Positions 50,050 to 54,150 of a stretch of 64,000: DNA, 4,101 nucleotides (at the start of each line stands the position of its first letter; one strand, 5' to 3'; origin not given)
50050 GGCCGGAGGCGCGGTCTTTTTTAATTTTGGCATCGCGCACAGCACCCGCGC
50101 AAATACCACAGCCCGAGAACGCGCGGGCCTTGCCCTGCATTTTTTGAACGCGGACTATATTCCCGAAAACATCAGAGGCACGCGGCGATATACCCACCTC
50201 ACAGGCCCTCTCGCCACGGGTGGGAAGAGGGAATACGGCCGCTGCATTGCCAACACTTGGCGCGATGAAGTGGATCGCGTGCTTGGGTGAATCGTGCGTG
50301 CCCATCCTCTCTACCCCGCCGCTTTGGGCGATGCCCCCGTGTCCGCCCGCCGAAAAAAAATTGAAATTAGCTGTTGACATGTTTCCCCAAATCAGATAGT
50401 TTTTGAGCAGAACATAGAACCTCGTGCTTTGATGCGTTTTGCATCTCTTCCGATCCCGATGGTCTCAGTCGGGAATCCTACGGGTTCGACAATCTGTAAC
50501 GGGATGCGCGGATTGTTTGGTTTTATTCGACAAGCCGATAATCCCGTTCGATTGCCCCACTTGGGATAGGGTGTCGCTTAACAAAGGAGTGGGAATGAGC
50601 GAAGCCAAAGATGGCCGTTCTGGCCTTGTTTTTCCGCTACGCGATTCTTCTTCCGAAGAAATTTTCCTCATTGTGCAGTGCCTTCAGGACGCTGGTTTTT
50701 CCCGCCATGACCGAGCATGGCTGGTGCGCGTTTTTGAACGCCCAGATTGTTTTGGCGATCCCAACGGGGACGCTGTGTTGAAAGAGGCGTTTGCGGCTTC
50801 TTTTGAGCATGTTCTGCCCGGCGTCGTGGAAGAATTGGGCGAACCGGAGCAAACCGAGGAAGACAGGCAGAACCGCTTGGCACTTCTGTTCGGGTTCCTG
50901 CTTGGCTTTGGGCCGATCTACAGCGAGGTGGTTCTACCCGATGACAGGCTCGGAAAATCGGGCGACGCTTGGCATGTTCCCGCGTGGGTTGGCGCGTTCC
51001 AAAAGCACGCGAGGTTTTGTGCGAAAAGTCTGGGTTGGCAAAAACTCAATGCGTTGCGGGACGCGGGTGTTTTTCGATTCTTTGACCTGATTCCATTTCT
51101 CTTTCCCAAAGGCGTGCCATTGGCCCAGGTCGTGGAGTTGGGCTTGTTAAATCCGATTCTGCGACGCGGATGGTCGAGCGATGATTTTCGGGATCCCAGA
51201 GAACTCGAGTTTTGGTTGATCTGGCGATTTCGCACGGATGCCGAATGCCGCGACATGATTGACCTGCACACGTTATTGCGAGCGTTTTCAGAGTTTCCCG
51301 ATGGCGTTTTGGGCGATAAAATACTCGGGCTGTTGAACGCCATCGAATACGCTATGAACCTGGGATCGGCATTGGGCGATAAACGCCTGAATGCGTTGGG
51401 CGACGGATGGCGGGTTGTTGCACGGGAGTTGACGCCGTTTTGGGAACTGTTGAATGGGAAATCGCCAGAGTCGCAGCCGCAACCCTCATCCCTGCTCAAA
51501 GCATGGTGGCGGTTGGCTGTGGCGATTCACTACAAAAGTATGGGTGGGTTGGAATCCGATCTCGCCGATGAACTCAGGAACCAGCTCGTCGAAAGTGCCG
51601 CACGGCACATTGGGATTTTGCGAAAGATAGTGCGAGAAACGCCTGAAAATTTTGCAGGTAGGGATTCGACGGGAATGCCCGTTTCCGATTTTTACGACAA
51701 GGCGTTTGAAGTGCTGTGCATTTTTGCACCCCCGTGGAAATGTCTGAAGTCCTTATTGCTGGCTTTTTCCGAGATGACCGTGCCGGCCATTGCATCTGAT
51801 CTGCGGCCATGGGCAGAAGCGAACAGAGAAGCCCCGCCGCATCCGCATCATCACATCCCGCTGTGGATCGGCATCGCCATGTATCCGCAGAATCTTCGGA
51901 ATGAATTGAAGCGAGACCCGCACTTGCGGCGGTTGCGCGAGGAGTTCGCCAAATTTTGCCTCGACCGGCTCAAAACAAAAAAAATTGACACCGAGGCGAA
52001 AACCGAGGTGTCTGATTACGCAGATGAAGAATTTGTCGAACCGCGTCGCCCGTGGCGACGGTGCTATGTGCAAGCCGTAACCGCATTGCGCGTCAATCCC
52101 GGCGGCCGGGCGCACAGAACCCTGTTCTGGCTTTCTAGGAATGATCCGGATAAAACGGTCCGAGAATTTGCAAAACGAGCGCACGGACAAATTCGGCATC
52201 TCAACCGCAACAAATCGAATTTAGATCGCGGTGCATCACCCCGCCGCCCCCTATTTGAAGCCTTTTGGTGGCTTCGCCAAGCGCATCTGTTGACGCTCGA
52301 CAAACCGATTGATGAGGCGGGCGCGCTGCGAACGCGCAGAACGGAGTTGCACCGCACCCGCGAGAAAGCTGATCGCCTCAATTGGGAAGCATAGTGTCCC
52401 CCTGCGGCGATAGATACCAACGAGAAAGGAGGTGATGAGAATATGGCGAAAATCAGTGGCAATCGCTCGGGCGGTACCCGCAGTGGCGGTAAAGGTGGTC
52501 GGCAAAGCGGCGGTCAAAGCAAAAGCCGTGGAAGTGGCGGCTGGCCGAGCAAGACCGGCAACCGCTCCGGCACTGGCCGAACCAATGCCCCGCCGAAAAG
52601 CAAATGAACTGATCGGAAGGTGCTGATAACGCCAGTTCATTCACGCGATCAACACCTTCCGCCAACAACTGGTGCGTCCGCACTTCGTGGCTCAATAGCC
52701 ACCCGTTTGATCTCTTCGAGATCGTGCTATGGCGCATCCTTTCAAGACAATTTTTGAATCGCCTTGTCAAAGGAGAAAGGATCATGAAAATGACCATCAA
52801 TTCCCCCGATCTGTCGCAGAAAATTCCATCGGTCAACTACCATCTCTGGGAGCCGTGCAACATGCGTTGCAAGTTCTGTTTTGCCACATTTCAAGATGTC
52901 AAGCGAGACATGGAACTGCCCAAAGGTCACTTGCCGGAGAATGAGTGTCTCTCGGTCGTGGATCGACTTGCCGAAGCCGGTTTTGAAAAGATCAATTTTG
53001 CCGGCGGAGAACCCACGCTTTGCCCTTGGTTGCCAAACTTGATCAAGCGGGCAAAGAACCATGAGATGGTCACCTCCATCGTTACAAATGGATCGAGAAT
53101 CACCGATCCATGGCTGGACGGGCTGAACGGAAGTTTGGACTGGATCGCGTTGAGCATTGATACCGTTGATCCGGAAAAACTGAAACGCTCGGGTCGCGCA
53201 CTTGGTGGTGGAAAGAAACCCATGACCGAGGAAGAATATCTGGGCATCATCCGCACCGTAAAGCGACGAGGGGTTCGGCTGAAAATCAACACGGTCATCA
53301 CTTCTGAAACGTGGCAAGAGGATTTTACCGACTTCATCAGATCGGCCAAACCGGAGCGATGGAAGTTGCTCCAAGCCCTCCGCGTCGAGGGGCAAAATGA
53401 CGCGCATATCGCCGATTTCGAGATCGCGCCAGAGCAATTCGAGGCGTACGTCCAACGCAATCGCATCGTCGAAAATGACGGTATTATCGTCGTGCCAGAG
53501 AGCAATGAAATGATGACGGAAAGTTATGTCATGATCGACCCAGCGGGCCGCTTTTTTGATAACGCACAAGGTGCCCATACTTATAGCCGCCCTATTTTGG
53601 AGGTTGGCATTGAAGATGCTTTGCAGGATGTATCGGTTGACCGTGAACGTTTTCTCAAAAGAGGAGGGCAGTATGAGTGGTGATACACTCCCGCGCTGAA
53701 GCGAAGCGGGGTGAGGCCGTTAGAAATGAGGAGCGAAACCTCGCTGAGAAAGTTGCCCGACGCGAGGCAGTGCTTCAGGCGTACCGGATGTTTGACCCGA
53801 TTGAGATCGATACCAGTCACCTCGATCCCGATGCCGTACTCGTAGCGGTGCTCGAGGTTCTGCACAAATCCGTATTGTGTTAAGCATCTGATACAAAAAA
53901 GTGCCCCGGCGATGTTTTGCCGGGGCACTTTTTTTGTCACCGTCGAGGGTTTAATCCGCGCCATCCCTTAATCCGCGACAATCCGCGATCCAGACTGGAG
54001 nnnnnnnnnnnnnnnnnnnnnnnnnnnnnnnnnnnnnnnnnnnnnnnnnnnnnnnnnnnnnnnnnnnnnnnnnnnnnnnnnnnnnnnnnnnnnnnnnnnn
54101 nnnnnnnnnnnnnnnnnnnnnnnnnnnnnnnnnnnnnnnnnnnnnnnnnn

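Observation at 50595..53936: Prokaryotic viperin (pVip) defence cassette with unusual partners: 600-aa hypothetical, small Gly-rich ORF, and a decayed cytidylate-kinase gene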

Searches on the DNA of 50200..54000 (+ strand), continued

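Call 95: search_with_rna_model(model_id=R2, sources=[window, L001, L002, L003, L004, L005, L006, L007, L008, L009, L010, L011, L012, L013, L014, L015, L016, L017, L018, L019, L020, L021, L022, L023, L024, L025, L026, L027, L028, L029, L030, L031, L032, L033, L034, L035, L036, L037, L038, L039, L040, L041, L042, L043, L044, L045, L046, L047, L048, L049, L050, L051, L052, L053, L054, L055, L056, L057, L058, L059, L060, L061, L062, L063, L064, L065, L066, L067, L068, L069, L070, L071, L072, L073, L074, L075, L076, L077, L078, L079, L080, L081, L082, L083, L084, L085, L086, L087, L088, L089, L090, L093, L095, L096, L099], max_evalue=0.1)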
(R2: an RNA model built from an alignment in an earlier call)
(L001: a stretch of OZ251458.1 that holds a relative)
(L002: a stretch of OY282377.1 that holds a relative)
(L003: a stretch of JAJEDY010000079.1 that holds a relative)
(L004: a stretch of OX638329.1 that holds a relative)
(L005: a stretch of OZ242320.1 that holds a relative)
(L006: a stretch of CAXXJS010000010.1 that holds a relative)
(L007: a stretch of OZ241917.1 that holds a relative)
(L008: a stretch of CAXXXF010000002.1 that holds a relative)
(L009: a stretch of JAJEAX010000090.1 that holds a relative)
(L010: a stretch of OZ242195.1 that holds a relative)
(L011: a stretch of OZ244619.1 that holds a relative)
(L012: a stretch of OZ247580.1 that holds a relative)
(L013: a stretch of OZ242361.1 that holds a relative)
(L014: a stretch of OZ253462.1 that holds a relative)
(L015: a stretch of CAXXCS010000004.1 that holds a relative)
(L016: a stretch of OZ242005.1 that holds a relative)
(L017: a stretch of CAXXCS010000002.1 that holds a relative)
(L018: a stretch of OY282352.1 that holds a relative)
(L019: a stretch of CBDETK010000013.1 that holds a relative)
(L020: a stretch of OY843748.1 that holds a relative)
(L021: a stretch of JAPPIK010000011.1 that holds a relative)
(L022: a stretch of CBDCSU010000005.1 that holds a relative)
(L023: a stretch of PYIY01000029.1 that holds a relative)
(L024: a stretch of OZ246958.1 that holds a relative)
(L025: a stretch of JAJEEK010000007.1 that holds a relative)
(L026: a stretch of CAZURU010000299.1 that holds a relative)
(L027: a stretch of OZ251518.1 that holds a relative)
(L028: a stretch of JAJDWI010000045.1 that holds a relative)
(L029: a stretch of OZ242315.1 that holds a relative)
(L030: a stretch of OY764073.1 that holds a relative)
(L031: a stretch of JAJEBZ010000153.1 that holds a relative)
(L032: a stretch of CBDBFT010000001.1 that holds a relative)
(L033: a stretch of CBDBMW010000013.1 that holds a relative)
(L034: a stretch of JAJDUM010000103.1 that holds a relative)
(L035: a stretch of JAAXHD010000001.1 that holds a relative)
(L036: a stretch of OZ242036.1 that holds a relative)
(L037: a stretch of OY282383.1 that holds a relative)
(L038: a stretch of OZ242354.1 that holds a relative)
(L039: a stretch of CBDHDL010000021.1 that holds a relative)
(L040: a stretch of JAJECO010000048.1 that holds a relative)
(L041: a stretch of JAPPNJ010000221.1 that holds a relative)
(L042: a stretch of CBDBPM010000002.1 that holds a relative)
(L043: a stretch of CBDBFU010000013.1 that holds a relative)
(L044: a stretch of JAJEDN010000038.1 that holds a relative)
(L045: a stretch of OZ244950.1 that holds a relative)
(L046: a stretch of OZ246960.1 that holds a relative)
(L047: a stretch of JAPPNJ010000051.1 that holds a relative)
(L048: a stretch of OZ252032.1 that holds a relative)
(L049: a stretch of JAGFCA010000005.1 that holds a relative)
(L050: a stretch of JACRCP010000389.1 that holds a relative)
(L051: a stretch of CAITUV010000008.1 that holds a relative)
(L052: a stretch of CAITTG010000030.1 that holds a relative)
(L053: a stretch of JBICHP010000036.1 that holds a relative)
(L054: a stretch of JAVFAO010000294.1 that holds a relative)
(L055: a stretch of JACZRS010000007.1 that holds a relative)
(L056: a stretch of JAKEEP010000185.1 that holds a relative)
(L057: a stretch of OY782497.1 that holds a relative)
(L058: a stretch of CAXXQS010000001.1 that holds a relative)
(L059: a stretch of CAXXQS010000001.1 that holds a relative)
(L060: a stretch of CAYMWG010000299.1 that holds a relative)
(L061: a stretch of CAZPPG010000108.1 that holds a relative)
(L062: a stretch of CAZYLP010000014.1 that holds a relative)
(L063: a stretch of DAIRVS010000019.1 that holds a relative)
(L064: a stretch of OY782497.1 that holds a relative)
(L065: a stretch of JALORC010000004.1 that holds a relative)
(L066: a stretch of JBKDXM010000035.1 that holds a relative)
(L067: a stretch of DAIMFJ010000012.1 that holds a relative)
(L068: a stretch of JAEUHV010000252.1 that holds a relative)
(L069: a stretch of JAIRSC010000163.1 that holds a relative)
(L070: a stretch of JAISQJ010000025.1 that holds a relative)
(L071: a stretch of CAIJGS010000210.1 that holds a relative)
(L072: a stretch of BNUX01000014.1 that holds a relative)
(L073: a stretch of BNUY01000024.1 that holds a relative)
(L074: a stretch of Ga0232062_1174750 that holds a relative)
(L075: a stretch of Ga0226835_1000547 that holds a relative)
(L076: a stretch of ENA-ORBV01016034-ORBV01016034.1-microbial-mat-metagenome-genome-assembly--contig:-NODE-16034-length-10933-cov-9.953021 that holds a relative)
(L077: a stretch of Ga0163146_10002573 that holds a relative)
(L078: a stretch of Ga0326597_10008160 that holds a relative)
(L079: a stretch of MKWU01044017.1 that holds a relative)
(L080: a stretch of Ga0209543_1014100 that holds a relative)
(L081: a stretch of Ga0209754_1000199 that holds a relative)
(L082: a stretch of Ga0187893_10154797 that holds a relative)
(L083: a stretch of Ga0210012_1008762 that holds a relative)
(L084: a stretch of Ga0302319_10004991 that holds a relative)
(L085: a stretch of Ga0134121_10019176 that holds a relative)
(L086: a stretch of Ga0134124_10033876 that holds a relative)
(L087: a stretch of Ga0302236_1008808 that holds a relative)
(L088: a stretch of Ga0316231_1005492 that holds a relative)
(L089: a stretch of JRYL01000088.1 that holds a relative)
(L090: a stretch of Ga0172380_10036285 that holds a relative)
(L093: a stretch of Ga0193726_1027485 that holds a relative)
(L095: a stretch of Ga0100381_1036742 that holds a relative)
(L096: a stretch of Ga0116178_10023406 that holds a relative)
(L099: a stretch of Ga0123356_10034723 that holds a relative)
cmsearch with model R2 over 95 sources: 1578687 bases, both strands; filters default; matches with E-value up to 0.1: 56.
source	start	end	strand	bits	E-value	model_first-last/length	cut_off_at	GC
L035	1079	1167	+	99.3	7e-25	1-89/89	no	0.44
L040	9858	9946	+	97.3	2.7e-24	1-89/89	no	0.48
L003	9846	9934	+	96.9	3.4e-24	1-89/89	no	0.49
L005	9847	9935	+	96.8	3.7e-24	1-89/89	no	0.47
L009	2157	2245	+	96.4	4.8e-24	1-89/89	no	0.47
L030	9852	9940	+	96.3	5.2e-24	1-89/89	no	0.46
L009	6078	6166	+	94.7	1.5e-23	1-89/89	no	0.52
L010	9847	9935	+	94.7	1.5e-23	1-89/89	no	0.47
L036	9857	9946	+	94.6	1.6e-23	1-89/89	no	0.47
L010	13932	14020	+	93.9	2.5e-23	1-89/89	no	0.52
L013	9845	9933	+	93.6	3e-23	1-89/89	no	0.54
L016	9872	9961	+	93.6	3e-23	1-89/89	no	0.5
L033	9845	9933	+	93.2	4.1e-23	1-89/89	no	0.48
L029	9860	9948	+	93.1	4.3e-23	1-89/89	no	0.46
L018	9844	9933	+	92.4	7e-23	1-89/89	no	0.49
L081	5300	5387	+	91.9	9.4e-23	1-89/89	no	0.45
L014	9844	9933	+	91.9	9.5e-23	1-89/89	no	0.49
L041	1079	1167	+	91.6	1.2e-22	1-89/89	no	0.46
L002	9818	9906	+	91.5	1.3e-22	1-89/89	no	0.53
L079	355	443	+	90.7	2.1e-22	1-89/89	no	0.49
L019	9872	9961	+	90.5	2.5e-22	1-89/89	no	0.5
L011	9846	9934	+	90.3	2.8e-22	1-89/89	no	0.49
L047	9852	9940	+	90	3.5e-22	1-89/89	no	0.4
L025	9832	9921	+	89.6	4.4e-22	1-89/89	no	0.47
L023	9854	9942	+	88.4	9.9e-22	1-89/89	no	0.48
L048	8966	9054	+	87.8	1.5e-21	1-89/89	no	0.51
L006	9851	9936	+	87.6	1.7e-21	1-89/89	no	0.55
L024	9852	9942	+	87.3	2e-21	1-89/89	no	0.45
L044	2682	2771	+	86.9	2.7e-21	1-89/89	no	0.46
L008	9852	9936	+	86.6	3.5e-21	1-89/89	no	0.54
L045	9856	9944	+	86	5.1e-21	1-89/89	no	0.47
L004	9845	9934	+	85.4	7.8e-21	1-89/89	no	0.48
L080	563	651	+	85.1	9e-21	1-89/89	no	0.51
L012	9872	9961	+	84.9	1e-20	1-89/89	no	0.5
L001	9828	9915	+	84.5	1.4e-20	1-89/89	no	0.52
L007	9854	9938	+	83.9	2.1e-20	1-89/89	no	0.49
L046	8135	8226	+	83.6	2.5e-20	1-89/89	no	0.5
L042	9856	9944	+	81.8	8.4e-20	1-89/89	no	0.48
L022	9846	9935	+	78.5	7.6e-19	1-89/89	no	0.59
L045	9627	9715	+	75.3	6.7e-18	1-89/89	no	0.49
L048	8737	8825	+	75.3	6.7e-18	1-89/89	no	0.49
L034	8148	8236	+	73.7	1.8e-17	1-89/89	no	0.46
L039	9804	9894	+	73.4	2.3e-17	1-89/89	no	0.47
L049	9771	9861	+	70.5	1.6e-16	1-89/89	no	0.46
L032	9831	9921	+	69.8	2.5e-16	1-89/89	no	0.46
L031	2889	2979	+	66.3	2.7e-15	1-89/89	no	0.52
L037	11966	12054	+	66.3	2.7e-15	1-89/89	no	0.55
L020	9880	9967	+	64.9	6.9e-15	1-89/89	no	0.5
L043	9852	9942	+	63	2.4e-14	1-89/89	no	0.43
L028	2719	2809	+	61.9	5.1e-14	1-89/89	no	0.43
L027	11930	12018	+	57.1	1.3e-12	1-89/89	no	0.58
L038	9860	9951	+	55.2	4.6e-12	1-89/89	no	0.52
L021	9861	9948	+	54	9.9e-12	1-89/89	no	0.47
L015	9854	9941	+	34.1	6.1e-06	1-89/89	no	0.56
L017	9863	9953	+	26.7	0.00089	1-89/89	no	0.58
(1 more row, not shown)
